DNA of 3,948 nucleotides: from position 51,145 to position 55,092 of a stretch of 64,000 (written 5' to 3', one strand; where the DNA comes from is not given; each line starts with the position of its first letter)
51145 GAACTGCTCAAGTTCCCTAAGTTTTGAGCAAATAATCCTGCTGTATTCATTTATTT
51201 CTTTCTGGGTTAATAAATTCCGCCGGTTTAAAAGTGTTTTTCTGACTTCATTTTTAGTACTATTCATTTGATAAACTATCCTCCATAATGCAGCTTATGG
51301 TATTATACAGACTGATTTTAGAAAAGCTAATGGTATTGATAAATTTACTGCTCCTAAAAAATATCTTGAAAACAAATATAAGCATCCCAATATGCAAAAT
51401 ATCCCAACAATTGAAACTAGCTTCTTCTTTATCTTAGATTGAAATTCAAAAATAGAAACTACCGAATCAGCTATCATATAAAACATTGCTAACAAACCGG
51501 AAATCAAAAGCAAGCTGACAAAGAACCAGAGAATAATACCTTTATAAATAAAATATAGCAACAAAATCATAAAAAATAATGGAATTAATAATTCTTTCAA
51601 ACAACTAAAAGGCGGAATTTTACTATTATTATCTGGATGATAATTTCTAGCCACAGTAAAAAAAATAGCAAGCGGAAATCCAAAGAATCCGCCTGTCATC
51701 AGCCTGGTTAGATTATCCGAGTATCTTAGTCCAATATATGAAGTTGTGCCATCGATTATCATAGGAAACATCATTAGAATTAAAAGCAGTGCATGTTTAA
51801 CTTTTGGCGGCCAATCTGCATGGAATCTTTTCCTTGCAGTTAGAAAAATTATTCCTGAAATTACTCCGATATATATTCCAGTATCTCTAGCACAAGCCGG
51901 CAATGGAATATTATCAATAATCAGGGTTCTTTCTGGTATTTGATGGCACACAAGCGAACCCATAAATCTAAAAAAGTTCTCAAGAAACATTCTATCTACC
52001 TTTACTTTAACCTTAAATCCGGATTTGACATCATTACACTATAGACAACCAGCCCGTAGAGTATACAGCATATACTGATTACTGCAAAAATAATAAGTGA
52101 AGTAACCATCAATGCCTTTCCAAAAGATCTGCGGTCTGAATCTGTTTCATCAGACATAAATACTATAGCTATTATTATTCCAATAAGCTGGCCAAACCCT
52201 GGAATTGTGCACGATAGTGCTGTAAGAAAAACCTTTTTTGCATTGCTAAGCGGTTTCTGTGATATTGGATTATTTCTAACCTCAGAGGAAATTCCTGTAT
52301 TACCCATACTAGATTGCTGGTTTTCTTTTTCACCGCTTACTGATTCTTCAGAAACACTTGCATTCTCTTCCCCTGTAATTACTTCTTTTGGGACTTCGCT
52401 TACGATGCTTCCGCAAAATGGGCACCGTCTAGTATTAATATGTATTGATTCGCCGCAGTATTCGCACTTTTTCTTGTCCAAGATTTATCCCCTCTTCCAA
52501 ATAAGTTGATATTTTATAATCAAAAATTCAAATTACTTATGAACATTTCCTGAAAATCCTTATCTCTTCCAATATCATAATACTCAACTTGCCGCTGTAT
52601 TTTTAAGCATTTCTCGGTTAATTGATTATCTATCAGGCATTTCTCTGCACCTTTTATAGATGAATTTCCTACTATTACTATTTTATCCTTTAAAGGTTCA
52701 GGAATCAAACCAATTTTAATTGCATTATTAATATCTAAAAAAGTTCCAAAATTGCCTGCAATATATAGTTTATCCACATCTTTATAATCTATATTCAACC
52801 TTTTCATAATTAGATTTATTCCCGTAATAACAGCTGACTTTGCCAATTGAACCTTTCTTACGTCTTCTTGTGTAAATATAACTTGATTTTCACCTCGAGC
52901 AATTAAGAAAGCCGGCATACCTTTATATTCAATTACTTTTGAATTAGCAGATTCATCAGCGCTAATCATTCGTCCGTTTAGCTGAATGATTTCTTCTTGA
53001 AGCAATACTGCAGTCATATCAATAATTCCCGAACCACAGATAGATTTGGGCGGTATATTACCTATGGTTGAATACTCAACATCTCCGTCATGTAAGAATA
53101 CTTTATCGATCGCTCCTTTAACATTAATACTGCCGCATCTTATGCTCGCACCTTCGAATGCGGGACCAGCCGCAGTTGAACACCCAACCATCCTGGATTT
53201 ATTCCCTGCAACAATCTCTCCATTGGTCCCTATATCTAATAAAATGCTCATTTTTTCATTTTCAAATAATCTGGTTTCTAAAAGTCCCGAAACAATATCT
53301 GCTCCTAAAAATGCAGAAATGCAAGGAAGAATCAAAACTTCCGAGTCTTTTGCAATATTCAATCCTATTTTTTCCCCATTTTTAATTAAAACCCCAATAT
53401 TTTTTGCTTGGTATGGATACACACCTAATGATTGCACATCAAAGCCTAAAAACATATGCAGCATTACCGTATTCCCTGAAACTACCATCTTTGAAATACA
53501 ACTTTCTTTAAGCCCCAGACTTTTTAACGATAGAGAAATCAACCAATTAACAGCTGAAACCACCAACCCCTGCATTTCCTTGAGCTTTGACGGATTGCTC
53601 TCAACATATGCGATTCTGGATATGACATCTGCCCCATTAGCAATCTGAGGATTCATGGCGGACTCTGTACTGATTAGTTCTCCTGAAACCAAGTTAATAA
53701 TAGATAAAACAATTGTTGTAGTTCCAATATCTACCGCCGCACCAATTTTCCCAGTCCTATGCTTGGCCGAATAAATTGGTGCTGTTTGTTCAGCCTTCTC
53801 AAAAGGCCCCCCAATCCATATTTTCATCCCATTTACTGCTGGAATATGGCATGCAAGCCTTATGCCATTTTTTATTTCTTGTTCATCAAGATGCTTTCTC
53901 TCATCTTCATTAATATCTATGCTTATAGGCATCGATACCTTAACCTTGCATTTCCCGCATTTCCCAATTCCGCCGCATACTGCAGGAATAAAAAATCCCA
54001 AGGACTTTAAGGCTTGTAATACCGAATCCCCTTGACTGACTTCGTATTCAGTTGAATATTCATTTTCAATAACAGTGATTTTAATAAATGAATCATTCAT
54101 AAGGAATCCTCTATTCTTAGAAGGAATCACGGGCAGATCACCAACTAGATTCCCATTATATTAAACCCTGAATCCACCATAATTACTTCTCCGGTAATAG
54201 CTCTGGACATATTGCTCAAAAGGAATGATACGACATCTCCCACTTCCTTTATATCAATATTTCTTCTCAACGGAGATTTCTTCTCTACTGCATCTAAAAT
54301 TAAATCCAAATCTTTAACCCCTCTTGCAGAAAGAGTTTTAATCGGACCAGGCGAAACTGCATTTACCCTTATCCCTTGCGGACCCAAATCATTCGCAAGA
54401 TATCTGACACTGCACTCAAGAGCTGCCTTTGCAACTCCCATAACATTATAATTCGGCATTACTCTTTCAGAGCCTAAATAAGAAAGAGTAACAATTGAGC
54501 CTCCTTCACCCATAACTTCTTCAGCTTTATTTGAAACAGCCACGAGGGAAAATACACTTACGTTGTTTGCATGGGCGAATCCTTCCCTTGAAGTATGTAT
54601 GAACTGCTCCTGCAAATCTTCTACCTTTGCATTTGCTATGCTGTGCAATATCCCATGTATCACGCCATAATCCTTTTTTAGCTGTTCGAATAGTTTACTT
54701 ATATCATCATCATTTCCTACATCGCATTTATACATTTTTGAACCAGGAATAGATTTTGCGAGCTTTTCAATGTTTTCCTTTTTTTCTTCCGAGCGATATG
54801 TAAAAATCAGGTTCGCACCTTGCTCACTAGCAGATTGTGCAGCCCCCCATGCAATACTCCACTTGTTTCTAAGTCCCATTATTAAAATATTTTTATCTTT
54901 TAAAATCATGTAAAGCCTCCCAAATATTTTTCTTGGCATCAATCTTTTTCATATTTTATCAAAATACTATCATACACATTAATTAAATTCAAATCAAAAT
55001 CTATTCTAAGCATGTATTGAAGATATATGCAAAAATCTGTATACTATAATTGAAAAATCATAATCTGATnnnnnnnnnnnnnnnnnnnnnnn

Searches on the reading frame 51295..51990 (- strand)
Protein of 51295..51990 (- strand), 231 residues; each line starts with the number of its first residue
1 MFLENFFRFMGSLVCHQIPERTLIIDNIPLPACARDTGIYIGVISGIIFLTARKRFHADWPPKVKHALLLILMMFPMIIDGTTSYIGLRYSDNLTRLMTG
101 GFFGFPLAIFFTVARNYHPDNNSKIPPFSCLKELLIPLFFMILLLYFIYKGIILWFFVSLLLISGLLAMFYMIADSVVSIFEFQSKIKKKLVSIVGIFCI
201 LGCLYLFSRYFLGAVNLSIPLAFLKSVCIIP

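Call 57: search_protein_families(library=pfam, proteins=[window:51295-51990:-], max_evalue=0.00001)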
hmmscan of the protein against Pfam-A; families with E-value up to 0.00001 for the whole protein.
window:51295-51990:- (231 aa): 1 family
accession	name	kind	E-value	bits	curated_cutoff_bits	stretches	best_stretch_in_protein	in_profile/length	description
PF09858.14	DUF2085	-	8.6e-26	90.6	25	1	15-110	1-90/90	Predicted membrane protein (DUF2085)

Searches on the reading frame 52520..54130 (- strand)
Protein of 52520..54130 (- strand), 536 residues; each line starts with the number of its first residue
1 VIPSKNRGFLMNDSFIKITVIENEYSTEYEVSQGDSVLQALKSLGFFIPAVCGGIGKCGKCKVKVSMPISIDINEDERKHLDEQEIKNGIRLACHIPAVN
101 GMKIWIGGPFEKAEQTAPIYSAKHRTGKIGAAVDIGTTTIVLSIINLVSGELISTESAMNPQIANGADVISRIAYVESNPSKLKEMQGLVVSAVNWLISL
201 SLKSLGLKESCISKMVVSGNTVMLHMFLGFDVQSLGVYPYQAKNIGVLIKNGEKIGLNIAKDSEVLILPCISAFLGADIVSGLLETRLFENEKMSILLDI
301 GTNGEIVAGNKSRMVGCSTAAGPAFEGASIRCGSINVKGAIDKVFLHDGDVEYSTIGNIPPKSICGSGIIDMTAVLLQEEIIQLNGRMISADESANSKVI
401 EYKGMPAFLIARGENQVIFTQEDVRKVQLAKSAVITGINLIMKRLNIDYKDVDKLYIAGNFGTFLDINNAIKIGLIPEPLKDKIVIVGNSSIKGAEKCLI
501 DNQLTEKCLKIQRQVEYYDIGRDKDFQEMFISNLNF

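Call 23: search_protein_families(library=ncbifam, proteins=[window:52520-54130:-], max_evalue=1e-10)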
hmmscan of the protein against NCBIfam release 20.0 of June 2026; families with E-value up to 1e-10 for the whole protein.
window:52520-54130:- (536 aa): 3 families
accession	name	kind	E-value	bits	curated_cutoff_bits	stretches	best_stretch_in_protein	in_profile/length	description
NF040756.1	corr_regen_AcsV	exception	4.2e-105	352.5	800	2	119-532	200-619/632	corrinoid activation/regeneration protein AcsV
TIGR04270.1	Rama_corrin_act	subfamily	1.8e-38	132.2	500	1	130-520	2-398/534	methylamine methyltransferase corrinoid protein reductive activase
TIGR01941.1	nqrF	equivalog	3.4e-15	55.9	295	1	10-106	26-120/405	NADH:ubiquinone reductase (Na(+)-transporting) subunit F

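Call 57: search_protein_families(library=pfam, proteins=[window:52520-54130:-], max_evalue=0.00001)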
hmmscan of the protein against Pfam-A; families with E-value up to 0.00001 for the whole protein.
window:52520-54130:- (536 aa): 3 families
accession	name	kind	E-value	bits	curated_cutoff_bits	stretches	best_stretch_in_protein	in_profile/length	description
PF14574.11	RACo_C_ter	-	2.8e-73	246.6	27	1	294-535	2-248/261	C-terminal domain of RACo the ASKHA domain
PF17651.6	Raco_middle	-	5e-50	169.8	26.8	1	130-288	2-160/163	RACo middle region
PF00111.32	Fer2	-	4.6e-10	39.7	21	1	23-98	4-76/77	2Fe-2S iron-sulfur cluster binding domain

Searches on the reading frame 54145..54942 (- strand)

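Call 57: search_protein_families(library=pfam, proteins=[window:54145-54942:-], max_evalue=0.00001)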
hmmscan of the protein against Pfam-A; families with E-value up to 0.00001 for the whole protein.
window:54145-54942:- (265 aa): 4 families
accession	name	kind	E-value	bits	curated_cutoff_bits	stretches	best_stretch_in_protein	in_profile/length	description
PF13561.12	adh_short_C2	-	5.8e-85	285.1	27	1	23-261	1-236/236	Enoyl-(Acyl carrier protein) reductase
PF00106.31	adh_short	-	3.5e-20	72.8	26.6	1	30-206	12-187/195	short chain dehydrogenase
PF23441.1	SDR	-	3.8e-06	26.9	27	1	123-260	116-255/258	SDR-like rossmann domain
PF08659.16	KR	-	7.2e-06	26.5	22.6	0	41-103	23-90/180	KR domain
